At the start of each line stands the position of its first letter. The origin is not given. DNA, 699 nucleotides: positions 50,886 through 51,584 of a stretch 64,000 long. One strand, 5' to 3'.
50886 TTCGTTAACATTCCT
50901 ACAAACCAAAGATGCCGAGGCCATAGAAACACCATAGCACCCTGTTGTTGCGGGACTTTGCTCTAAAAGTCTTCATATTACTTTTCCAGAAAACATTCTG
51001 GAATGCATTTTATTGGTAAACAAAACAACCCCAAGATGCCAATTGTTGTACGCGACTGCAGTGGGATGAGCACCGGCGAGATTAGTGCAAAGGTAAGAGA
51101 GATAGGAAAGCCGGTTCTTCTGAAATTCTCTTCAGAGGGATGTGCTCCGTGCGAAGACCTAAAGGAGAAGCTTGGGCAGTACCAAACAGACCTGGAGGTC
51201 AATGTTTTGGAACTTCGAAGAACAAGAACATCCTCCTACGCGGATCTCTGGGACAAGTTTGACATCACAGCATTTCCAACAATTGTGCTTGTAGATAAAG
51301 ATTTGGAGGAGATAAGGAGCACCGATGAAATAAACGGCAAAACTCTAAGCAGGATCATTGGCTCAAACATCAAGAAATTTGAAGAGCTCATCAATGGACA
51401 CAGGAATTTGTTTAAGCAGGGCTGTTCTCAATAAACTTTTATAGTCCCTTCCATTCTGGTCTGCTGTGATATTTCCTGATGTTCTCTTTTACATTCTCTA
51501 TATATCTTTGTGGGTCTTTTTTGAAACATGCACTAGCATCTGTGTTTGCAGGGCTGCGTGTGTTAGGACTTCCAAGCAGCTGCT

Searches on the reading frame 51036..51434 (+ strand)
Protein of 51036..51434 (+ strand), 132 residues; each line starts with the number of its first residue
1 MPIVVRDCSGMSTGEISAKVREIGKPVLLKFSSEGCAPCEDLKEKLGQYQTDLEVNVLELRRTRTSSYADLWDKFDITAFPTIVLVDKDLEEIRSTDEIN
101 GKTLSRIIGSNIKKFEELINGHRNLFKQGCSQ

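Call 60: search_protein_families(library=pfam, proteins=[window:51036-51434:+], max_evalue=0.01)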
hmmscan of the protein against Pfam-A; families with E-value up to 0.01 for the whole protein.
window:51036-51434:+ (132 aa): 5 families
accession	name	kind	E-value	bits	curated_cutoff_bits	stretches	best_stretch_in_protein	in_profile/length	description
PF00085.26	Thioredoxin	-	1.7e-07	31.7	23.5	1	18-104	12-97/103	Thioredoxin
PF13098.12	Thioredoxin_2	-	8.7e-07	29.7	27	1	22-93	3-88/104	Thioredoxin-like domain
PF13905.12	Thioredoxin_8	-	9.4e-06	26.3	27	0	69-89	71-91/94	Thioredoxin-like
PF05768.20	Glrx-like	-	0.00073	20.3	26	1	31-106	5-74/77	Glutaredoxin-like domain (DUF836)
PF20317.4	HTH_60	-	0.0017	19.2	24.1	1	87-127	7-47/140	Helix-turn-helix domain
